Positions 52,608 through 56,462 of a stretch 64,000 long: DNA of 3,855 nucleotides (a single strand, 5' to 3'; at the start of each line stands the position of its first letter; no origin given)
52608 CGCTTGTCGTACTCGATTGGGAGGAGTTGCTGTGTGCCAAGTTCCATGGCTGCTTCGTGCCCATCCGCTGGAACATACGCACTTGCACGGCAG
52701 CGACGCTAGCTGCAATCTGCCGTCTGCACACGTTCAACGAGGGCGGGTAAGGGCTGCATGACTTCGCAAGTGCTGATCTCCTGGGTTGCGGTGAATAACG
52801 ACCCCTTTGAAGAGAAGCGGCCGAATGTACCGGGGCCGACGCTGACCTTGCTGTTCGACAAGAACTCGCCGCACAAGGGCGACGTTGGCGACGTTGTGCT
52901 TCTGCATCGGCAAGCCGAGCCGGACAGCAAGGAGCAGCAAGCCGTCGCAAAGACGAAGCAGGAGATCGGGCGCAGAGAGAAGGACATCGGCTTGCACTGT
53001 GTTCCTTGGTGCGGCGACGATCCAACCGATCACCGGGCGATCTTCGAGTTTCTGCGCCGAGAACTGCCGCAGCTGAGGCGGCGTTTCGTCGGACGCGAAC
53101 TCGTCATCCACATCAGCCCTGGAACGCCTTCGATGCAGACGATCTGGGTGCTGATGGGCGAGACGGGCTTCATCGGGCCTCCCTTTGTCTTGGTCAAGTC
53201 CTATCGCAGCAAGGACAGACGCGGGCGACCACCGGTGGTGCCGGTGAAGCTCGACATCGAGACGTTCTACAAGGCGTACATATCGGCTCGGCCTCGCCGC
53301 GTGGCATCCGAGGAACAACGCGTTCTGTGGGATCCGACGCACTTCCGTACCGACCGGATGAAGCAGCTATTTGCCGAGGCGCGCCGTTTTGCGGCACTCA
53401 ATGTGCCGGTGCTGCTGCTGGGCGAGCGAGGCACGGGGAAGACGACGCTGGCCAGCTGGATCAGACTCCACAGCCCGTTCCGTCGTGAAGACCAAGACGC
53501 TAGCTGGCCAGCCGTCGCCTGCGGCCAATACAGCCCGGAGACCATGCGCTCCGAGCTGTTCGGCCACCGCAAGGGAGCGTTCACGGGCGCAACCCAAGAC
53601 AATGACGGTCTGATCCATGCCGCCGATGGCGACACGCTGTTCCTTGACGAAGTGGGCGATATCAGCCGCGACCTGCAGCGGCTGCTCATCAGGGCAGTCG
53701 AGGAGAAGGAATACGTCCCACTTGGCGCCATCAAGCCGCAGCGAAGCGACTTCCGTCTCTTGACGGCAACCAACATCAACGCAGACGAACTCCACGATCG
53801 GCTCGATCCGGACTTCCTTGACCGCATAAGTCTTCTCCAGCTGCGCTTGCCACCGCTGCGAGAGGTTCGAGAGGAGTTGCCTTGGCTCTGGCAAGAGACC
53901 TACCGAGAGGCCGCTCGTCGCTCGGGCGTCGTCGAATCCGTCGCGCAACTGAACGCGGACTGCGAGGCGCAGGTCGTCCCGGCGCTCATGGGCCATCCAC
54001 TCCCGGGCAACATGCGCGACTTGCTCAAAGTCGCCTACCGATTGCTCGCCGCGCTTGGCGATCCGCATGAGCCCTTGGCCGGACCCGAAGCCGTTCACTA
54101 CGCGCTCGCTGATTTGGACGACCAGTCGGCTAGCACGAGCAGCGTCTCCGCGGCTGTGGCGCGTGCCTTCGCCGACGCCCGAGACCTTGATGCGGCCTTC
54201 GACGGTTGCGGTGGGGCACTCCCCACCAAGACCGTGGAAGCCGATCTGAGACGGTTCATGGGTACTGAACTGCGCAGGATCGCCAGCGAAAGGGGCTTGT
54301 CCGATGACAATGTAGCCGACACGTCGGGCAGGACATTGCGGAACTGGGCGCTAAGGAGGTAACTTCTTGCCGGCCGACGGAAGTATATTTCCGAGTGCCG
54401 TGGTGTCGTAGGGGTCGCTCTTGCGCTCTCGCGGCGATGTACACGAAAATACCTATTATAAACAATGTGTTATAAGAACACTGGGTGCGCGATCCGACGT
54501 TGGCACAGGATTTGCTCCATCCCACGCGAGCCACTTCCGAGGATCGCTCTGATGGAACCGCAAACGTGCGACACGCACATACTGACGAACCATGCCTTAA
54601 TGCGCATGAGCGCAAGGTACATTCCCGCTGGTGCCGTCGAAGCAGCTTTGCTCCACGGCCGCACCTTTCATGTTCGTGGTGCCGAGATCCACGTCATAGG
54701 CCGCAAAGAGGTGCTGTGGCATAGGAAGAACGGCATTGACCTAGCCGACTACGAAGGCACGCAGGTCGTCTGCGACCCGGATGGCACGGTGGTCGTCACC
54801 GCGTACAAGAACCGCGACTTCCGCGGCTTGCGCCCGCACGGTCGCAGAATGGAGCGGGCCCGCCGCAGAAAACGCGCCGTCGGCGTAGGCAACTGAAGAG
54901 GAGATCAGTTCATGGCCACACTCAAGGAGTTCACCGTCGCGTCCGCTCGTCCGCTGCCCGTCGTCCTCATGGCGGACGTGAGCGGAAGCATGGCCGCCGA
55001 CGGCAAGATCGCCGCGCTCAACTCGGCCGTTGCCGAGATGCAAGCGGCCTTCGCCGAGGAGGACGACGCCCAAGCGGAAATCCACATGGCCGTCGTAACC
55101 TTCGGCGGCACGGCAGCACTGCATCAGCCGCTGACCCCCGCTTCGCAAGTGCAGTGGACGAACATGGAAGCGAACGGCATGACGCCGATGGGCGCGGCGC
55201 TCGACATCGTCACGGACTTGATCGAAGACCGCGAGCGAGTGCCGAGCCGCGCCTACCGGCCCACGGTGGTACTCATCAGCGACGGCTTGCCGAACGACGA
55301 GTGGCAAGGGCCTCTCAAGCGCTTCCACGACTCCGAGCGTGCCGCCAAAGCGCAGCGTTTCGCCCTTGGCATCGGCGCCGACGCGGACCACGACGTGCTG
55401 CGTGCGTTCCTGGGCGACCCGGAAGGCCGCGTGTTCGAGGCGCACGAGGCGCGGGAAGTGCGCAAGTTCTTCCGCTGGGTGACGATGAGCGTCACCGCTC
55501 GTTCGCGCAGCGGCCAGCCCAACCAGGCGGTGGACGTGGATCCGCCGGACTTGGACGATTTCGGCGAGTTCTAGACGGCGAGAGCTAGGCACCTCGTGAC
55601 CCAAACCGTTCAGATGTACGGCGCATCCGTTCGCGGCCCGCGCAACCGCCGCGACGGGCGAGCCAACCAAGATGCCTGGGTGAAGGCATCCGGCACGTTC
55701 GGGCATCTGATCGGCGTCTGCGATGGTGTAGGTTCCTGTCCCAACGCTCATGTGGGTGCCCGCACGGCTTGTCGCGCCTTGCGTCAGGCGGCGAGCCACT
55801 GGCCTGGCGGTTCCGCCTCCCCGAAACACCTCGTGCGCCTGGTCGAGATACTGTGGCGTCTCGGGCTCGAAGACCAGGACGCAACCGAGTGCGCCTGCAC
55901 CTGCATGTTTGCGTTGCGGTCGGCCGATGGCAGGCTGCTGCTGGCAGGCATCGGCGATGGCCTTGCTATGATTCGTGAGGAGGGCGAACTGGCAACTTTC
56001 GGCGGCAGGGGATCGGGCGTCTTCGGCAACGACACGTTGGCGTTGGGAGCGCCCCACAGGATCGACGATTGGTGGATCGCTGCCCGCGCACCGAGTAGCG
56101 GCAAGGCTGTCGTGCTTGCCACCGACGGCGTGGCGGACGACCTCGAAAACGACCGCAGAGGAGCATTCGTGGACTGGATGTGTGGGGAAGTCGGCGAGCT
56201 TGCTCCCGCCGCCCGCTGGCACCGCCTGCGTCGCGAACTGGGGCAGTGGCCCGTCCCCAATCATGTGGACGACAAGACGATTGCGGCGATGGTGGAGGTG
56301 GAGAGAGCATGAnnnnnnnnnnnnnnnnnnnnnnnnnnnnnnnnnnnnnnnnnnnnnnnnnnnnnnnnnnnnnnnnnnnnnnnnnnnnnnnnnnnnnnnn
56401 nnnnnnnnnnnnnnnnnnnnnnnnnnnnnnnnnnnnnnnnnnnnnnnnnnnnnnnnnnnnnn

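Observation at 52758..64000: Candidate inducible system: RtcR-like (CARF) sigma-54 activator, then a sigma-54 promoter, then DUF4258 toxin + TerY-P triad + SF1 helicase + wHTH protein + coiled-coil NTPase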

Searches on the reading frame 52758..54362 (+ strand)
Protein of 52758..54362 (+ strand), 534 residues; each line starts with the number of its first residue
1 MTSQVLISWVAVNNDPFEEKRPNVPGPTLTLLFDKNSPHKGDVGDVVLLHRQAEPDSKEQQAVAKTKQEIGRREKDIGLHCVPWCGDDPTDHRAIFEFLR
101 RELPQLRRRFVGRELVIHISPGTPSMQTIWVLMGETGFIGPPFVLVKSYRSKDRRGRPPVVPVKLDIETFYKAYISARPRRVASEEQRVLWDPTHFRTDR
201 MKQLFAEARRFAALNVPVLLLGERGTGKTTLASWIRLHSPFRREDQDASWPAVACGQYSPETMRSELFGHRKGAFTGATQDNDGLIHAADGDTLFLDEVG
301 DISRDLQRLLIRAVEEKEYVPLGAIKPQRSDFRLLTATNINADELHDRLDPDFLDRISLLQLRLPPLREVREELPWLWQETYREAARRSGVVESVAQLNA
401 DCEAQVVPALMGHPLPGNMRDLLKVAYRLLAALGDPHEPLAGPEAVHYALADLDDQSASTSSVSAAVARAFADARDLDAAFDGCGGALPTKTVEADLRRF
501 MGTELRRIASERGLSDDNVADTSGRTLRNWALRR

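Call 4: search_protein_families(library=pfam, proteins=[window:52758-54362:+], max_evalue=0.01)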
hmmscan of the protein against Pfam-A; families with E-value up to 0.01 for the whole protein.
window:52758-54362:+ (534 aa): 5 families
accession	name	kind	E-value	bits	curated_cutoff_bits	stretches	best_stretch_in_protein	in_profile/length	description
PF00158.32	Sigma54_activat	-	7.3e-40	136.8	20.2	1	198-362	5-167/168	Sigma-54 interaction domain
PF07728.20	AAA_5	-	1e-08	35.7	22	1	217-356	1-138/139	AAA domain (dynein-related subfamily)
PF14532.12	Sigma54_activ_2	-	2e-08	35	25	1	200-367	6-138/138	Sigma-54 interaction domain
PF00004.35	AAA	-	0.0024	18.7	21.2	1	218-357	1-123/131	ATPase family associated with various cellular activities (AAA)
PF13191.12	AAA_16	-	0.0064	17.4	32.6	0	200-274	11-85/167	AAA ATPase domain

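Call 5: search_protein_families(library=padloc, proteins=[window:52758-54362:+], max_evalue=0.01)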
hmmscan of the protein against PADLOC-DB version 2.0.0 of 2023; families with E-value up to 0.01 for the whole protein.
window:52758-54362:+ (534 aa): 5 families
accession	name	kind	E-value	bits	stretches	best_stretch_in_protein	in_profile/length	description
PDLC01994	RtcR_PspF1--CARF_AAA_HTH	-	4.5e-154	512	1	2-531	2-465/468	-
PDLC01995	RtcR_PspF2--CARF_AAA_HTH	-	5.7e-73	244.7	1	4-428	2-396/481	-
PDLC01993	RtcR--CARF_AAA_HTH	-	4.4e-46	155.4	1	46-429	42-418/523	-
PDLC01031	Csx1/Csm6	-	8.4e-06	23.5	1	46-156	28-117/357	CARF+HEPN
PDLC01806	CARF1--CARF_HEPN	-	0.0091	13.1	0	4-138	3-135/410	-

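Call 46: search_solved_structures(query=window:52758-54362:+, max_evalue=0.001)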
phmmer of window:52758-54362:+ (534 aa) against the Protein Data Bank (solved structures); distinct sequences matched with E-value up to 0.001: 35.
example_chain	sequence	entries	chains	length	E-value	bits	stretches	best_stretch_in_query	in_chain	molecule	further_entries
9qq6_C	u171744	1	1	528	1.4e-33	119.8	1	198-425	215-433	Nif-specific regulatory protein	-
6jdi_A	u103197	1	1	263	1.6e-31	112.9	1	207-430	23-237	Nitrogen assimilation regulatory protein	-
8p53_C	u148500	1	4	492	4e-31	111.7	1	201-444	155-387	Transcriptional regulator FleQ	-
5exx_A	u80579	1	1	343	4.4e-31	111.5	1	206-445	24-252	Transcriptional regulator FleQ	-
6j7e_A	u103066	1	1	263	8e-31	110.7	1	207-430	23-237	Nitrogen assimilation regulatory protein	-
5exp_A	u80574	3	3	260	8.4e-31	110.6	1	205-430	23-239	Transcriptional regulator FleQ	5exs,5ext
7ejw_C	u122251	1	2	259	8.9e-31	110.5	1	207-430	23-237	Transcriptional regulator FleQ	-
8pb9_D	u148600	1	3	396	9.1e-31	110.5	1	201-430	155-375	Transcriptional regulator FleQ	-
4ly6_A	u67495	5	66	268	1.6e-30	109.7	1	193-428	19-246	Transcriptional regulator (NtrC family)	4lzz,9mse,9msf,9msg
1ny6_A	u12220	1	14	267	1.6e-30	109.7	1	193-428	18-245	transcriptional regulator (NtrC family)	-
6jdl_A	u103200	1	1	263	2e-30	109.3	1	207-430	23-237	Nitrogen assimilation regulatory protein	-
4l4u_A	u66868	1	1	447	2.4e-30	109.1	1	189-428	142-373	Transcriptional regulator (NtrC family)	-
1ny5_A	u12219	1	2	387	3.1e-30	108.7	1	189-428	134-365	transcriptional regulator (NtrC family)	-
3m0e_A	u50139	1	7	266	1.1e-29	106.9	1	194-428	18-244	Transcriptional regulator (NtrC family)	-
26jl_A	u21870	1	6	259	1.4e-29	106.5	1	214-430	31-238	Flagellar regulatory protein A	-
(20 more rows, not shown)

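Call 60: search_protein_families(library=ncbifam, proteins=[window:52758-54362:+], max_evalue=0.01)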
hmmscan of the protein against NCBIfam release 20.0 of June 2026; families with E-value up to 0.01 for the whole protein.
window:52758-54362:+ (534 aa): 26 families (the best 25 are shown)
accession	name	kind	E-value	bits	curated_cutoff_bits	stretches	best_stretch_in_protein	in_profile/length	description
NF038308.1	RNA_repair_RtcR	equivalog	7e-59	200.1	650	1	4-431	4-420/530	RNA repair transcriptional activator RtcR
TIGR01817.1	nifA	equivalog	6e-41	140.8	528.85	1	197-422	201-417/534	nif-specific transcriptional activator NifA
TIGR02974.1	phageshock_pspF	equivalog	1.3e-40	139.7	443.55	1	202-440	9-240/336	phage shock protein operon transcriptional activator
TIGR01818.1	ntrC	equivalog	3.9e-40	138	558.6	1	198-434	140-367/463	nitrogen regulation protein NR(I)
TIGR02329.1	propionate_PrpR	equivalog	9.8e-40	136.6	499.2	1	199-485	219-503/526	propionate catabolism operon regulatory protein PrpR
NF003451.0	PRK05022.1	equivalog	1.1e-38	133.2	476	1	198-437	196-428/512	nitric oxide reductase transcriptional regulator NorR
NF011695.0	PRK15115.1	equivalog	1.9e-38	132.4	763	1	166-431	110-366/445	two-component system response regulator GlrR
NF011953.0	PRK15424.1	equivalog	3.6e-37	128.2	703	1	197-473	224-501/538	propionate catabolism operon regulatory protein PrpR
NF008176.1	PRK10923.1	equivalog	1.2e-33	116.5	620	1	200-433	146-370/469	nitrogen regulation protein NR(I)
TIGR02915.1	PEP_resp_reg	equivalog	1.4e-33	116.5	502.6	1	183-424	130-363/445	PEP-CTERM-box response regulator transcription factor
NF050807.1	TransRegFlbDCaul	equivalog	1e-32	113.6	750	1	196-472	122-384/454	sigma-54-dependent transcriptional regulator FlbD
NF041552.1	TF_PrdR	equivalog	3.8e-32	111.4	795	1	198-429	273-496/577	sigma-54 dependent transcriptional regulator PrdR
NF049963.1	RespRegFlgRCampy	domain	6.5e-32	110.9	750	1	202-428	144-362/429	fla regulon two-component system response regulator FlgR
NF008469.0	PRK11361.1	equivalog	5.3e-31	107.8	714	1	198-428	149-371/461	acetoacetate metabolism transcriptional regulator AtoC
NF008622.0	PRK11608.1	equivalog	3e-30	105.4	529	1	205-438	19-245/329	phage shock protein operon transcriptional activator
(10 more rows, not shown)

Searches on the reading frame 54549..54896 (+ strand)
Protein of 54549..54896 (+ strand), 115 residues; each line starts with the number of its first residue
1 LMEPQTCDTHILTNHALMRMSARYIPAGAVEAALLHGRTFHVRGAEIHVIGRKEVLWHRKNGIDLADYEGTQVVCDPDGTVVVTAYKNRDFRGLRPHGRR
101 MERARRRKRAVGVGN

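Call 4: search_protein_families(library=pfam, proteins=[window:54549-54896:+], max_evalue=0.01)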
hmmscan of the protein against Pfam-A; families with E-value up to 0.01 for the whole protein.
window:54549-54896:+ (115 aa): 1 family
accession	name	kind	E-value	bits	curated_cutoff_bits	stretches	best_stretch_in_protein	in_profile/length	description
PF14076.12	DUF4258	-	3.7e-05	24.4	25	1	12-86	1-70/71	Domain of unknown function (DUF4258)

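Call 5: search_protein_families(library=padloc, proteins=[window:54549-54896:+], max_evalue=0.01)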
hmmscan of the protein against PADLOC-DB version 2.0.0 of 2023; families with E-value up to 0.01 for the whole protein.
window:54549-54896:+ (115 aa): 0 families

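Call 45: search_solved_structures(query=window:54552-54896:+, max_evalue=10, show_alignments=2)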
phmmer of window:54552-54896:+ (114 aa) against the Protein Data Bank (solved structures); distinct sequences matched with E-value up to 10: 3.
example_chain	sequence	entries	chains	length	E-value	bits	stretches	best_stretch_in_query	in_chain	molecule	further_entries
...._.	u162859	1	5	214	0.49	13.6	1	8-62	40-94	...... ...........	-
5aca_1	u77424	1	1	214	0.49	13.6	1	8-62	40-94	VP1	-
5a7t_A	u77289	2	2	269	0.94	12.7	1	46-106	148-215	TRNA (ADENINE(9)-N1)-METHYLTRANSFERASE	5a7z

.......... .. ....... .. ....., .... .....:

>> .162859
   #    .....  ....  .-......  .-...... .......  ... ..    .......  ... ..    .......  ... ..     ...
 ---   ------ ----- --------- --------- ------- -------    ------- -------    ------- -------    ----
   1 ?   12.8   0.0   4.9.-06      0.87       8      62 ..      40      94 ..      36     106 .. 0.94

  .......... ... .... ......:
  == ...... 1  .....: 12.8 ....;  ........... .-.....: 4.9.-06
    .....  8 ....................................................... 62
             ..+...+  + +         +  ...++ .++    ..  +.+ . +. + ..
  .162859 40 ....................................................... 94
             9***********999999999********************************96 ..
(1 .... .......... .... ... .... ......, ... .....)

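Call 60: search_protein_families(library=ncbifam, proteins=[window:54552-54896:+], max_evalue=0.01)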
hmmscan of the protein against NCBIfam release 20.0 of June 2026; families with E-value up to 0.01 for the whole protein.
window:54552-54896:+ (114 aa): 0 families

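Call 70: search_protein_families(library=pfam, alignment_id=A6, max_evalue=0.01)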
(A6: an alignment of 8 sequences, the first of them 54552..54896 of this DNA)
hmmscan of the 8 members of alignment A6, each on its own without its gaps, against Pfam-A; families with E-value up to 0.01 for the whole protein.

A. member 1, window:54552-54896:+ (114 aa): 1 family
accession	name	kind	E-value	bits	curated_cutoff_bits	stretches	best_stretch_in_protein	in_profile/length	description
PF14076.12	DUF4258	-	3.8e-05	24.3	25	1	11-85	1-70/71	Domain of unknown function (DUF4258)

B. families by the number of members that match (of 8 scanned): 2 families
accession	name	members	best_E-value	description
PF14076.12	DUF4258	6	2.7e-06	Domain of unknown function (DUF4258)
PF13358.12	DDE_3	1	6.2e-05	DDE superfamily endonuclease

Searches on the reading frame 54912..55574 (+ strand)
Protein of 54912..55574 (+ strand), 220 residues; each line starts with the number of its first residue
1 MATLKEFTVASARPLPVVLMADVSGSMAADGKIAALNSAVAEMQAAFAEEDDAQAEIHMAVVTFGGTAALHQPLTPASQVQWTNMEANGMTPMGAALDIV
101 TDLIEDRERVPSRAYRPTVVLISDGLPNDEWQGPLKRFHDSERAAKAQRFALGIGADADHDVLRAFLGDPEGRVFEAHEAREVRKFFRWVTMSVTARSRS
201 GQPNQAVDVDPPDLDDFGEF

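Call 4: search_protein_families(library=pfam, proteins=[window:54912-55574:+], max_evalue=0.01)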
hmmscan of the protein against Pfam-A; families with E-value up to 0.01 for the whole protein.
window:54912-55574:+ (220 aa): 5 families
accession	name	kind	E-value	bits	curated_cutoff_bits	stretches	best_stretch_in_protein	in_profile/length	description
PF13519.12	VWA_2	-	3.4e-11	44.2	27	1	17-125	1-106/107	von Willebrand factor type A domain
PF00092.34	VWA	-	9.8e-11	42.6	23.8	1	17-187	2-172/174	von Willebrand factor type A domain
PF05762.20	VWA_CoxE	-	7.2e-05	22.8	26.4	1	11-145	53-179/222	VWA domain containing CoxE-like protein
PF13768.12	VWA_3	-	0.0012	19.4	27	1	85-166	71-145/155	von Willebrand factor type A domain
PF10138.15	vWA-TerF-like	-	0.0015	19.1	29.4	1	17-165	4-151/200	vWA found in TerF C terminus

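Call 5: search_protein_families(library=padloc, proteins=[window:54912-55574:+], max_evalue=0.01)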
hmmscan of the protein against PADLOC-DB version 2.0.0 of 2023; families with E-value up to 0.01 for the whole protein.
window:54912-55574:+ (220 aa): 1 family
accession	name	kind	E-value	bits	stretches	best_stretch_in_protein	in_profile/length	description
PDLC02224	TerY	-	0.0087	13.6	0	82-129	126-173/277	-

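Call 60: search_protein_families(library=ncbifam, proteins=[window:54912-55574:+], max_evalue=0.01)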
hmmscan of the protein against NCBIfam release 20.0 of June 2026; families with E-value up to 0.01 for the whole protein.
window:54912-55574:+ (220 aa): 2 families
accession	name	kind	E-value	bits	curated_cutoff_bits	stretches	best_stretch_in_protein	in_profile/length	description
TIGR02442.1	Cob-chelat-sub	hypoth_equivalog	6.1e-10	38.2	779.45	1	16-140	474-595/641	putative cobaltochelatase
NF009943.0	PRK13406.1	equivalog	0.0065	15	571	1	58-149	439-531/585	magnesium chelatase subunit D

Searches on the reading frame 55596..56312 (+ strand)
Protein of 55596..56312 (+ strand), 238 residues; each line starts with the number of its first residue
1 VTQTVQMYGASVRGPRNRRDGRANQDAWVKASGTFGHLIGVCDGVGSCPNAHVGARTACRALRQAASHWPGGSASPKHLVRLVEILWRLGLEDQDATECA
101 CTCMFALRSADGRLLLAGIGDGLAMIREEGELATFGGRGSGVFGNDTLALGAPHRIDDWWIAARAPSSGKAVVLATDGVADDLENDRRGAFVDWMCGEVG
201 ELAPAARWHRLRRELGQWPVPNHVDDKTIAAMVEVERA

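Call 4: search_protein_families(library=pfam, proteins=[window:55596-56312:+], max_evalue=0.01)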
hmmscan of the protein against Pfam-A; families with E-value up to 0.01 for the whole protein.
window:55596-56312:+ (238 aa): 2 families
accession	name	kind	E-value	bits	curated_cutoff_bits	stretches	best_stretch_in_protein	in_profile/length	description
PF13672.11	PP2C_2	-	4.3e-29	102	24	1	13-195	1-188/209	Protein phosphatase 2C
PF07228.17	SpoIIE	-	0.00037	20.9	25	1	39-191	7-143/192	Stage II sporulation protein E (SpoIIE)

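Call 5: search_protein_families(library=padloc, proteins=[window:55596-56312:+], max_evalue=0.01)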
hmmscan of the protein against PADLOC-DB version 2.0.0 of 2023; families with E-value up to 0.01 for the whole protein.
window:55596-56312:+ (238 aa): 0 families

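Call 60: search_protein_families(library=ncbifam, proteins=[window:55596-56312:+], max_evalue=0.01)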
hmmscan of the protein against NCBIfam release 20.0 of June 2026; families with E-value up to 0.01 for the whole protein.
window:55596-56312:+ (238 aa): 1 family
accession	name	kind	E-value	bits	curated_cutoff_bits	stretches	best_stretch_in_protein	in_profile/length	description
NF033484.1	Stp1_PP2C_phos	equivalog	0.00078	19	230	1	23-132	10-122/232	Stp1/IreP family PP2C-type Ser/Thr phosphatase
